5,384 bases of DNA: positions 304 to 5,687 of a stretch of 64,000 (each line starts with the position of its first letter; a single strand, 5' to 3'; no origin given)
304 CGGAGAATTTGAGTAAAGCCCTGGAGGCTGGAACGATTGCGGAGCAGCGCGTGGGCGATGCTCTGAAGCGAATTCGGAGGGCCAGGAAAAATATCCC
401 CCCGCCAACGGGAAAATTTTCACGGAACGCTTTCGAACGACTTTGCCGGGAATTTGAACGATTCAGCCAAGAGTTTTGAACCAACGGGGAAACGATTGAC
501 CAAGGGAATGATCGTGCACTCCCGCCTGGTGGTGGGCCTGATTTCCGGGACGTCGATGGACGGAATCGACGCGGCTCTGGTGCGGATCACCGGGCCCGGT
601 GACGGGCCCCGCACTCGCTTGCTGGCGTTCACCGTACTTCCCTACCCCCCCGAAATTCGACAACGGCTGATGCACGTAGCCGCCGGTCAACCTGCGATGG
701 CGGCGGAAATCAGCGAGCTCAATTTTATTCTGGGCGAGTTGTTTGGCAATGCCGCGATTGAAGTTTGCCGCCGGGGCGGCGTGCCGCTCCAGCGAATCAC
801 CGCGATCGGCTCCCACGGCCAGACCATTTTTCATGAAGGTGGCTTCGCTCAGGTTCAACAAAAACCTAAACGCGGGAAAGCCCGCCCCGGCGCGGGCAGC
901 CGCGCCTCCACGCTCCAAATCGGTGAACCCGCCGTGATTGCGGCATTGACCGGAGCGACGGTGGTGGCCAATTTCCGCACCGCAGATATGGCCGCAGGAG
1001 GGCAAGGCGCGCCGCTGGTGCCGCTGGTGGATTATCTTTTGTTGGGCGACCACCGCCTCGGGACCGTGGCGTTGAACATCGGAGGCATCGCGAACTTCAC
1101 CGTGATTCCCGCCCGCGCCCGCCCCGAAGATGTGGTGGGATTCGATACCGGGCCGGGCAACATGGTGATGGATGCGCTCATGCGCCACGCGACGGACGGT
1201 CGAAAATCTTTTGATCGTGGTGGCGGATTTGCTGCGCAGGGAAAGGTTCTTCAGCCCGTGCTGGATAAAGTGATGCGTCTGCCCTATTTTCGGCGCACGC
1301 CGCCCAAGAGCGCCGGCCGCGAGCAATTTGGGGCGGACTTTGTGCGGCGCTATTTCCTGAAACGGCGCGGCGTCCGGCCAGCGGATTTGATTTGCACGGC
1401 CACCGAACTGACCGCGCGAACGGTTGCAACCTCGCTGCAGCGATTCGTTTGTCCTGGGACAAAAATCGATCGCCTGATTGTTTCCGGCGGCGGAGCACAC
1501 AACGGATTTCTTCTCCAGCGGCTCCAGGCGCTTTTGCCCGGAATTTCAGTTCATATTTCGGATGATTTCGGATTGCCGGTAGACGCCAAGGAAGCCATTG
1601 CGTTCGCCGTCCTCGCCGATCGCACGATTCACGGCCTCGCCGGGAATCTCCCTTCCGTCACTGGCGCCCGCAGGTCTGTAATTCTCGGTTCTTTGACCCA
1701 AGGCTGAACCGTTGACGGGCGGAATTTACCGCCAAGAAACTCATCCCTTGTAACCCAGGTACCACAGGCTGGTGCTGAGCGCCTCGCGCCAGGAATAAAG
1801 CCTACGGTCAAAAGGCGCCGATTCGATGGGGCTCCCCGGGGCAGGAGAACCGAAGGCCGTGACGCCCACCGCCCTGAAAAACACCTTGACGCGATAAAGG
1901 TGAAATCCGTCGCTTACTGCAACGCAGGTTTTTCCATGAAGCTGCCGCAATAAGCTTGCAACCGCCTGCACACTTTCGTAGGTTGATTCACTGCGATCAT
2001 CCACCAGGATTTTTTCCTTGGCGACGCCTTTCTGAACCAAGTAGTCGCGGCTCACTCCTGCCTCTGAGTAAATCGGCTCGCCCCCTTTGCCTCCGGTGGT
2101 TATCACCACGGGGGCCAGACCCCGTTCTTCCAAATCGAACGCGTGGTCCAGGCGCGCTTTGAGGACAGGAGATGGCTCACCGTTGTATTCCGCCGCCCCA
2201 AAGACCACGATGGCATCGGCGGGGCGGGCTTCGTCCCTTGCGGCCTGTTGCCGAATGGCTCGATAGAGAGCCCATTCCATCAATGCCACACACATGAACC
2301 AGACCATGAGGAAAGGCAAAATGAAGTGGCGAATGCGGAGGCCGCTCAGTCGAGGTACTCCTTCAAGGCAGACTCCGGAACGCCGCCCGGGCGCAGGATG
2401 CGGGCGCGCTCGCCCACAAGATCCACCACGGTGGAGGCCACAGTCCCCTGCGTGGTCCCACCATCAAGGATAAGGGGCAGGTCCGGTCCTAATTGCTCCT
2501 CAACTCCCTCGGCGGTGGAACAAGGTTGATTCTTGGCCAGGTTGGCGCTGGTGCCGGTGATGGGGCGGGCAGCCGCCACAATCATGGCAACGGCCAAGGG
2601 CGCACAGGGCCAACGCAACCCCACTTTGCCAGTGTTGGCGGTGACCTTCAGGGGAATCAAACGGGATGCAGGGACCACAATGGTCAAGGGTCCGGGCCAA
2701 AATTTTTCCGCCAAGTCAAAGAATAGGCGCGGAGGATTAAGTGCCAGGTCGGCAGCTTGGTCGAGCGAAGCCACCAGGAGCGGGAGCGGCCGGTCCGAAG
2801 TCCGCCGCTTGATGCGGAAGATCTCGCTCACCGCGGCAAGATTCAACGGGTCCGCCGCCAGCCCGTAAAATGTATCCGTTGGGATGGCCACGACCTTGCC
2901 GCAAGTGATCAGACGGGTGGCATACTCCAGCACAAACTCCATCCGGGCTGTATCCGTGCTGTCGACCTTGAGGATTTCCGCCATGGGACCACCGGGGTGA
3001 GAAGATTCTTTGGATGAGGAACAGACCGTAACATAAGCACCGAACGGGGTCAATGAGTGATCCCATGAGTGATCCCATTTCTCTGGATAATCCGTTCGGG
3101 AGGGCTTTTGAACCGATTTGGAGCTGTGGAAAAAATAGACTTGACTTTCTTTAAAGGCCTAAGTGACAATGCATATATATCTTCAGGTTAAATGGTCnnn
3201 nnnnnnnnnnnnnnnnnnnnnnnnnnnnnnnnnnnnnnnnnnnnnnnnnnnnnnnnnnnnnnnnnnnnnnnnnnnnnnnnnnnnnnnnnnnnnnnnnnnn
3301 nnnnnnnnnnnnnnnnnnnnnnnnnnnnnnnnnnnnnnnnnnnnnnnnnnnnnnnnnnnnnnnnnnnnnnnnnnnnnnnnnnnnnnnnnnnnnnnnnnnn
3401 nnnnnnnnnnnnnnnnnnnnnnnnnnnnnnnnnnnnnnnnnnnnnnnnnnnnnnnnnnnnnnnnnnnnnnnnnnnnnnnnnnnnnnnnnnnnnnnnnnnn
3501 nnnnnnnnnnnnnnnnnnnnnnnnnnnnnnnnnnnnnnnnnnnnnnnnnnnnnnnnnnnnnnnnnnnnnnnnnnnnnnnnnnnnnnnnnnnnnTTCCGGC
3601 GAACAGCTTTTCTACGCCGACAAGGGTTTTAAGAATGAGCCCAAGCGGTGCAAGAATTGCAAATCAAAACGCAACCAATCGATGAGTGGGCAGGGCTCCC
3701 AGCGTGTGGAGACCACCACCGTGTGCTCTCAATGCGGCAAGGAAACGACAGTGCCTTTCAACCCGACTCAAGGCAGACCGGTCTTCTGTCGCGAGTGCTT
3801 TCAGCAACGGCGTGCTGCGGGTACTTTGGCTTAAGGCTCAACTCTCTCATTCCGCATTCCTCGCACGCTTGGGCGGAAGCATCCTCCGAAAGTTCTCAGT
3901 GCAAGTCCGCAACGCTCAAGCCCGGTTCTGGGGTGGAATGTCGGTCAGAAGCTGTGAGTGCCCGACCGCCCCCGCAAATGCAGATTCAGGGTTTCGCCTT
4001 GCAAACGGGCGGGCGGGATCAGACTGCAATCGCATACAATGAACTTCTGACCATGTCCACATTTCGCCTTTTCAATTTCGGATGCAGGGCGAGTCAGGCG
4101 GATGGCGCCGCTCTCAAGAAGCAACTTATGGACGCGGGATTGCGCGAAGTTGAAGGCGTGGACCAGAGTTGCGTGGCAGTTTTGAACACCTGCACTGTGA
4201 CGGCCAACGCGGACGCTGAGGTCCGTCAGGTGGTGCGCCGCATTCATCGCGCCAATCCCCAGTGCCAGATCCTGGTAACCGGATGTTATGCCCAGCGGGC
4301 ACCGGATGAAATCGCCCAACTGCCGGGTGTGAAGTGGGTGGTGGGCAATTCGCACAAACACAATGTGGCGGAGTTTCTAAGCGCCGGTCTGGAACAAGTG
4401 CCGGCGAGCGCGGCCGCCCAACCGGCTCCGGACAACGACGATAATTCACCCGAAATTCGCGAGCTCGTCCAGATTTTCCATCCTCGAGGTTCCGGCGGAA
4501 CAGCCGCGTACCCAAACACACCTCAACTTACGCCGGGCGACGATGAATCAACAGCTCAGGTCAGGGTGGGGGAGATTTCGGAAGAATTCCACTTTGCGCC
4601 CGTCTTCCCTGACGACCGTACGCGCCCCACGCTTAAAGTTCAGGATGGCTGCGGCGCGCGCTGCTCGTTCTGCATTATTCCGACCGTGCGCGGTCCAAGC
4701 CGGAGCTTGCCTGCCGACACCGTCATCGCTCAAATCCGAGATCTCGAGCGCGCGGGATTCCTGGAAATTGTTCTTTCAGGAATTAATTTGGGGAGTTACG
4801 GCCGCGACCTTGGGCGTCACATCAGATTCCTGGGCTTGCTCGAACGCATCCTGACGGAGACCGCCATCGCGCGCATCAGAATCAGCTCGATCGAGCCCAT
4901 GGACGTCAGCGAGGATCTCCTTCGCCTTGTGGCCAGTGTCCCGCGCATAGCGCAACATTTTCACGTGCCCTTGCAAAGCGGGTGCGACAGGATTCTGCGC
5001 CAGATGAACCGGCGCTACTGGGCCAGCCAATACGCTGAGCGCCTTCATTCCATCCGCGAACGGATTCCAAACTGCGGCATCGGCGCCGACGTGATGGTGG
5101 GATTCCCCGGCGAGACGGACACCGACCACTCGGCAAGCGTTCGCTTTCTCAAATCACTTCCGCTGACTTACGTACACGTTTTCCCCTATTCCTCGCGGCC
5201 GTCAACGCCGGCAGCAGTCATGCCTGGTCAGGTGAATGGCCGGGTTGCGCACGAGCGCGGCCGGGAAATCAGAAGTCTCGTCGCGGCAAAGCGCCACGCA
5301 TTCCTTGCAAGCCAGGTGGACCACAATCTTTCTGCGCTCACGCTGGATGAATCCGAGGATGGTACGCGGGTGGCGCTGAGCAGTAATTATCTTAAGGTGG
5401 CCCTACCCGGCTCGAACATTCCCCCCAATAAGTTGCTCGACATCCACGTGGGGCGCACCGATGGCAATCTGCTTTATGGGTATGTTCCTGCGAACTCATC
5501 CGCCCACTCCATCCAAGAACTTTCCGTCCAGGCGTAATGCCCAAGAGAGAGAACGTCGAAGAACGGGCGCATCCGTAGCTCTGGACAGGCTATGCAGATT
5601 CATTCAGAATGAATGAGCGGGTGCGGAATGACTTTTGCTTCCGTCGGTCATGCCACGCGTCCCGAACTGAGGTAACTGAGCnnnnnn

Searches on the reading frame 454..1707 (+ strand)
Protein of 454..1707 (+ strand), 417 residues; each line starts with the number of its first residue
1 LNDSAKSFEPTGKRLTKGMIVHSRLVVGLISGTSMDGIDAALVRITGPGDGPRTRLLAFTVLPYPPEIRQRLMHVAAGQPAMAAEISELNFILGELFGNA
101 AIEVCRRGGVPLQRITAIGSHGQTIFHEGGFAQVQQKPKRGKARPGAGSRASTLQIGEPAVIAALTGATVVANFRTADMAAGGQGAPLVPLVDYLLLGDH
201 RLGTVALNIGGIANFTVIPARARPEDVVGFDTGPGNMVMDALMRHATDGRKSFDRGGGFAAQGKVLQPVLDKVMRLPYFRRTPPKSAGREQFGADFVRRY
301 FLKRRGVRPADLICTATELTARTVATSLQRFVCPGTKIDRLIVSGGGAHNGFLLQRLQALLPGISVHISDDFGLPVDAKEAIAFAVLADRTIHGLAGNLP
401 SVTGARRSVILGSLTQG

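Call 57: search_protein_families(library=pfam, proteins=[window:454-1707:+])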
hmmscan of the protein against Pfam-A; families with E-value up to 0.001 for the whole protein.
window:454-1707:+ (417 aa): 1 family
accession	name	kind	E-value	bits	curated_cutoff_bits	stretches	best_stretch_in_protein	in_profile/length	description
PF03702.20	AnmK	-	4.7e-104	348.8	24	1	25-415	2-365/367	Anhydro-N-acetylmuramic acid kinase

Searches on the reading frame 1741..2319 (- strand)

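Call 57: search_protein_families(library=pfam, proteins=[window:1741-2319:-])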
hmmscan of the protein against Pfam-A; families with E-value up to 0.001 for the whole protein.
window:1741-2319:- (192 aa): 2 families
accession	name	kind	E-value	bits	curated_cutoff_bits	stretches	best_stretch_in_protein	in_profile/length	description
PF02698.23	DUF218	-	4.6e-26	91.8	27.6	1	35-169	1-117/133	DUF218 domain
PF03358.20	FMN_red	-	0.00031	20.8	24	1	25-79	62-120/152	NADPH-dependent FMN reductase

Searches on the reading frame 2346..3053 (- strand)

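Call 57: search_protein_families(library=pfam, proteins=[window:2346-3053:-])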
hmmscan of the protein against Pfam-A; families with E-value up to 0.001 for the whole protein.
window:2346-3053:- (235 aa): 1 family
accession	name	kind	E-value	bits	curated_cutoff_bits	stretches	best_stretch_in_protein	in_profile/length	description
PF01300.24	Sua5_yciO_yrdC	-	2.7e-51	174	25.1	1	48-223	2-178/178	Telomere recombination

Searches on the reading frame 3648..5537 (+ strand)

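Call 57: search_protein_families(library=pfam, proteins=[window:3648-5537:+])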
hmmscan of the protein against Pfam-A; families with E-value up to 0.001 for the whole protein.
window:3648-5537:+ (629 aa): 2 families
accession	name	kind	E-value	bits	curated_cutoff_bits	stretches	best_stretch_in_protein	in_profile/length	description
PF00919.26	UPF0004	-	4.3e-21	75.2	27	1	141-233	4-98/98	Uncharacterized protein family UPF0004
PF04055.27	Radical_SAM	-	4.4e-20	73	29.5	1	330-500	2-165/166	Radical SAM superfamily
